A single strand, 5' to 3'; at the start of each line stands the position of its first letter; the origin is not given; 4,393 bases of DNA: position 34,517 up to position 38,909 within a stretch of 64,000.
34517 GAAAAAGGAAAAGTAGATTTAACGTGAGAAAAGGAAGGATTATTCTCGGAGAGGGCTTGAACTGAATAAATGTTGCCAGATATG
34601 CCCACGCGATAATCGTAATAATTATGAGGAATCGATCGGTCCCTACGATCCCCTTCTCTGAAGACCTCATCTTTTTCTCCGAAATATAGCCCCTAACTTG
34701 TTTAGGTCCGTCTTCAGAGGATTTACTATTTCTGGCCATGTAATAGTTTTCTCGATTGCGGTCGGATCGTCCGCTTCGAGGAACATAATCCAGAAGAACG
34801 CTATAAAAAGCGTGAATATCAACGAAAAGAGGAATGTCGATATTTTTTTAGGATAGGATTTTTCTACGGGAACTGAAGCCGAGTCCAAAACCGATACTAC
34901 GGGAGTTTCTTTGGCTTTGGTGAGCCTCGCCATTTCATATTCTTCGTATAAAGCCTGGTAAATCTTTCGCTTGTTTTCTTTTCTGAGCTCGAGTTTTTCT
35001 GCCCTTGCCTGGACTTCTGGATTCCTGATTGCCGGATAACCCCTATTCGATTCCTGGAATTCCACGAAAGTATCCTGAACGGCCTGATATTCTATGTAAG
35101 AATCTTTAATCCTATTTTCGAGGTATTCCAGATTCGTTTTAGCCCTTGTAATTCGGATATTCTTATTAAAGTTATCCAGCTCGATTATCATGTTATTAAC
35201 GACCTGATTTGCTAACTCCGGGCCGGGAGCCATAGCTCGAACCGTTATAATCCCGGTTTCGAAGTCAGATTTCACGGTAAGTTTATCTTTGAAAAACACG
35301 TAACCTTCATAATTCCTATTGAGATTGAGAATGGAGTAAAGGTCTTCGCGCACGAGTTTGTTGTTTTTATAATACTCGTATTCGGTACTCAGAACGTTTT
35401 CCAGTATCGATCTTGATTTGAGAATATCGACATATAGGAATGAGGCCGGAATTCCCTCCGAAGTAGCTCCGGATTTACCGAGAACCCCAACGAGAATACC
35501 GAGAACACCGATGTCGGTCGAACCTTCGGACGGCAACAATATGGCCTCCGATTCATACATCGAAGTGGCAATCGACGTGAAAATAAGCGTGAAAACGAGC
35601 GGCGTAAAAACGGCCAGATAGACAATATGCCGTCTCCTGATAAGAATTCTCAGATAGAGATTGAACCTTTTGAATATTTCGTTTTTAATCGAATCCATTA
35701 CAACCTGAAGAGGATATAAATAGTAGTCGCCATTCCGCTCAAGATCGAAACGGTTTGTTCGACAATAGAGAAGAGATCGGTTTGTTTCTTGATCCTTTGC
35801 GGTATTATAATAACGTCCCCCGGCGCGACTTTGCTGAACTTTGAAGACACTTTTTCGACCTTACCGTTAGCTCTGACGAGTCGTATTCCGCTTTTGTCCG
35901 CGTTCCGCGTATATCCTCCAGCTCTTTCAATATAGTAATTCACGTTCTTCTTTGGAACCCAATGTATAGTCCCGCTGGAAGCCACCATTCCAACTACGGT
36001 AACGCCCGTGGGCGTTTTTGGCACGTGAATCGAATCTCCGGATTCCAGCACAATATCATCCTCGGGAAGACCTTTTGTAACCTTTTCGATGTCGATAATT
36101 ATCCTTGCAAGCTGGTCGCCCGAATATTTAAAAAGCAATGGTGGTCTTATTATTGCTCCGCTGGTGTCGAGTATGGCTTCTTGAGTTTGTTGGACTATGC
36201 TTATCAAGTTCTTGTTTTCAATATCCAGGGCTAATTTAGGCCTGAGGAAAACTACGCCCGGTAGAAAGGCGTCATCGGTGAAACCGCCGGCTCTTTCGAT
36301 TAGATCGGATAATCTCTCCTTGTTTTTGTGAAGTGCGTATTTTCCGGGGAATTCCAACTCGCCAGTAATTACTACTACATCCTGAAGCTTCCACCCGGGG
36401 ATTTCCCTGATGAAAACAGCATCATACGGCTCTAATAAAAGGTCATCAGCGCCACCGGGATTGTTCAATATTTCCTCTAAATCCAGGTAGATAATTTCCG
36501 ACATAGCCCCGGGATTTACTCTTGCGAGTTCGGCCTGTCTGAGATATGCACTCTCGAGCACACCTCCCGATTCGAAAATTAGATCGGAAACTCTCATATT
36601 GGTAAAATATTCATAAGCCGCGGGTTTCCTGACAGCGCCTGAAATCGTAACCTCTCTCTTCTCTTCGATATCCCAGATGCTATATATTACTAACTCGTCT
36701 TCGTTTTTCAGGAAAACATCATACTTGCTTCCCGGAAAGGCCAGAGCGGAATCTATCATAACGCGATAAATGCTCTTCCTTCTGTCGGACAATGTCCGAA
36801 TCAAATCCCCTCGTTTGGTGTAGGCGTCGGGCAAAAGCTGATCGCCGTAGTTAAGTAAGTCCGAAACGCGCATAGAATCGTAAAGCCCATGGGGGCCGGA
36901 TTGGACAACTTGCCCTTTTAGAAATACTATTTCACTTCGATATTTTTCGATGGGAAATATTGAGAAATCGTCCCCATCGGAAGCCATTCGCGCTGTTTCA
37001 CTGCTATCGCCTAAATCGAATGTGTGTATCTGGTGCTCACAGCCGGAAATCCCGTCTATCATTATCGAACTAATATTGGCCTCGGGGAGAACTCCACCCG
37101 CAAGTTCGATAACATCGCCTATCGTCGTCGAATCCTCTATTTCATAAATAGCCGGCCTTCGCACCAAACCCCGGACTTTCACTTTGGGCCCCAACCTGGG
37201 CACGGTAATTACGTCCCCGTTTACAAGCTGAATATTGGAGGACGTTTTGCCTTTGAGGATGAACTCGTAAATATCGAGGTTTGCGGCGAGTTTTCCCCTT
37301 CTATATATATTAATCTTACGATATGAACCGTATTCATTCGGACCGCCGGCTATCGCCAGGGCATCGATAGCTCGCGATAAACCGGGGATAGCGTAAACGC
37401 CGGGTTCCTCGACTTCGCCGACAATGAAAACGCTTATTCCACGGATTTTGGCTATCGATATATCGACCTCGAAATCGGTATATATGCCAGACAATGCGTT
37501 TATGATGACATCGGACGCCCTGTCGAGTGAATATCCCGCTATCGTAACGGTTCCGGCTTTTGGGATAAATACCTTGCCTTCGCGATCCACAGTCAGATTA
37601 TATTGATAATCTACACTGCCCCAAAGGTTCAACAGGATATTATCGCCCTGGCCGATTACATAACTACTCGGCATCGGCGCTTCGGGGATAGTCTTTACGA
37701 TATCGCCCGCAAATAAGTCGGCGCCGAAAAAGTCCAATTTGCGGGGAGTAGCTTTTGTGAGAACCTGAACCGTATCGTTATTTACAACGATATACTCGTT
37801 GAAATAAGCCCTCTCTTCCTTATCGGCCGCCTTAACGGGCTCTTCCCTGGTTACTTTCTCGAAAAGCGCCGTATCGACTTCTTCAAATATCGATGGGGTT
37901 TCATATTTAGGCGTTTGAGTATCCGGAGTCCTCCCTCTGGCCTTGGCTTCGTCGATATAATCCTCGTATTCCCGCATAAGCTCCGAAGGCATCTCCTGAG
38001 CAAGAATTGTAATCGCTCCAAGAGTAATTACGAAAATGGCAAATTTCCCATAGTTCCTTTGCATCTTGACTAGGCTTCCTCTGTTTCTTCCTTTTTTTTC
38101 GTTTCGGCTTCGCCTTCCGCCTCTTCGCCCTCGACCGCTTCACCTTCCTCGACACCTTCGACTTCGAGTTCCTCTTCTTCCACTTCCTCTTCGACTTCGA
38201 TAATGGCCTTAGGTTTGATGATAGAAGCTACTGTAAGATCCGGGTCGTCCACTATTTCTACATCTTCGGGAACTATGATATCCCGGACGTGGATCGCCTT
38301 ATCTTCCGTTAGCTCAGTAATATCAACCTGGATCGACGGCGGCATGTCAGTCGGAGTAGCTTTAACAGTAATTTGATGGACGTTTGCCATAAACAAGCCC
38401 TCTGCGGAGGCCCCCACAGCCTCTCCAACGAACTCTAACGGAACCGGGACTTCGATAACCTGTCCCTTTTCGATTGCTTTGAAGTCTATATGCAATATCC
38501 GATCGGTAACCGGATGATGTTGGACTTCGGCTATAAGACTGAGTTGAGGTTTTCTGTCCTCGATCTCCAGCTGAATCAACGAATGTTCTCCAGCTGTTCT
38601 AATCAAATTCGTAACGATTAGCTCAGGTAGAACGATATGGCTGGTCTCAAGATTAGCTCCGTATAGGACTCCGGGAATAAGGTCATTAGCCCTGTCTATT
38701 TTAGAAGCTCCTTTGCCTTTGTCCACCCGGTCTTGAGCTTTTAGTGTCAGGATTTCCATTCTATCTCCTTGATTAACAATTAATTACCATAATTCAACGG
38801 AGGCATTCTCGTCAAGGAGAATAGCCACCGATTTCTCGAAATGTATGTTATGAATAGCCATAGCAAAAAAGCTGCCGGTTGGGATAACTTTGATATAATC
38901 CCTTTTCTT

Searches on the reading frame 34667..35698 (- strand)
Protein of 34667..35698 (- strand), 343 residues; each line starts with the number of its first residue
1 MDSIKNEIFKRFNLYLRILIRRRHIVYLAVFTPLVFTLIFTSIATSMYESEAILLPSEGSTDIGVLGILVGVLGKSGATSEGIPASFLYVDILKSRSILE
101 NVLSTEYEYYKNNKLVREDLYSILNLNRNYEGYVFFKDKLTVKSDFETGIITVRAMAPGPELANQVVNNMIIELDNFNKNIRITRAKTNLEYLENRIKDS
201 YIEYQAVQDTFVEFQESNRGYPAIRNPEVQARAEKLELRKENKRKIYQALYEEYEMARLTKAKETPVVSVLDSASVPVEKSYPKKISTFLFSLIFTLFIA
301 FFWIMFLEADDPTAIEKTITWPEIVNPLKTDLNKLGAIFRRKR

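Call 50: search_protein_families(library=pfam, proteins=[window:34667-35698:-], max_evalue=0.00001)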
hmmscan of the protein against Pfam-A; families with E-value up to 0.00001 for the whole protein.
window:34667-35698:- (343 aa): 1 family
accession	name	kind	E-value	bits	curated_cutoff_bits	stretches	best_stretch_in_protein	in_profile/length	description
PF13807.11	GNVR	-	4.4e-06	27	27.7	0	241-306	14-79/82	G-rich domain on putative tyrosine kinase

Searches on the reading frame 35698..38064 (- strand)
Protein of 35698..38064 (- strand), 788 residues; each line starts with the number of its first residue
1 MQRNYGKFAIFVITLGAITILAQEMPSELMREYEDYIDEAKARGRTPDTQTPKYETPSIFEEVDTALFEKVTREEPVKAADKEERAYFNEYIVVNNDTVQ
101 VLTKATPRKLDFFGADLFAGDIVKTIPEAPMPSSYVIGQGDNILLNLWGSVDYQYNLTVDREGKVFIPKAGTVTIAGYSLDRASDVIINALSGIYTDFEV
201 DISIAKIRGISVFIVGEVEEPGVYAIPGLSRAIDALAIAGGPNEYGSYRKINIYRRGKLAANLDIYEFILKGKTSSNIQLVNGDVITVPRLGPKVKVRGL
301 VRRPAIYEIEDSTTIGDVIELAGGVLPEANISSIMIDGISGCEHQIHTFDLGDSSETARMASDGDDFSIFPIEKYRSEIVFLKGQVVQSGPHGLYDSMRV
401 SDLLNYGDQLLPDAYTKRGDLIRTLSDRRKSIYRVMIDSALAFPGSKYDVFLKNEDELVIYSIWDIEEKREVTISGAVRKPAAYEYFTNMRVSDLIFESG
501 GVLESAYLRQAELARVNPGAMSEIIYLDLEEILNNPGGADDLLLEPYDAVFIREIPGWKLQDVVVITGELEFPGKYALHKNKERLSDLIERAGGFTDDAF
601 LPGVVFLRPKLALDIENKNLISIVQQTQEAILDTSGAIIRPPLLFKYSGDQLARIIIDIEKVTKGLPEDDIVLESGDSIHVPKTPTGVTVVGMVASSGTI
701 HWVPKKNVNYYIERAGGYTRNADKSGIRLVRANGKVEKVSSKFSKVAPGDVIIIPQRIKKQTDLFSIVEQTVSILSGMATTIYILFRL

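Call 50: search_protein_families(library=pfam, proteins=[window:35698-38064:-], max_evalue=0.00001)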
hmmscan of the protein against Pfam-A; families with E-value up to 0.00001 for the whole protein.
window:35698-38064:- (788 aa): 3 families
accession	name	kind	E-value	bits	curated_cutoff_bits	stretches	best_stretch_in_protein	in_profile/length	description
PF10531.15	SLBB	-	6.6e-42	141.6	27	3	472-520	2-49/55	SLBB domain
PF22461.2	SLBB_2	-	3.5e-35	120.4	27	1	212-288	3-79/79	SLBB domain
PF02563.21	Poly_export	-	3.9e-15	56.2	28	1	131-204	3-76/77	Polysaccharide biosynthesis/export protein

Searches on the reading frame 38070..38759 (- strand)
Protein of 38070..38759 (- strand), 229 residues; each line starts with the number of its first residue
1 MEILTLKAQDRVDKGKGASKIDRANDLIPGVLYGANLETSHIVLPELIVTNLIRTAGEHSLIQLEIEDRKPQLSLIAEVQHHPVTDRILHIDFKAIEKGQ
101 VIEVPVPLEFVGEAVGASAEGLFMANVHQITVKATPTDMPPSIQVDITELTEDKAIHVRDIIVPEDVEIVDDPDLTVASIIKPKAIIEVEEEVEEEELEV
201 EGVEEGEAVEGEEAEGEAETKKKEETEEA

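Call 50: search_protein_families(library=pfam, proteins=[window:38070-38759:-], max_evalue=0.00001)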
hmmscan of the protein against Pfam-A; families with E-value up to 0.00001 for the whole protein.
window:38070-38759:- (229 aa): 2 families
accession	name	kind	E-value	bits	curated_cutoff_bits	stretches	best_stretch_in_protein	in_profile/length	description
PF14693.11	Ribosomal_TL5_C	-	3e-22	79.2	27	1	102-184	2-84/84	Ribosomal protein TL5, C-terminal domain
PF01386.24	Ribosomal_L25p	-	6.9e-21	74.9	23.6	1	6-93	1-82/82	Ribosomal L25p family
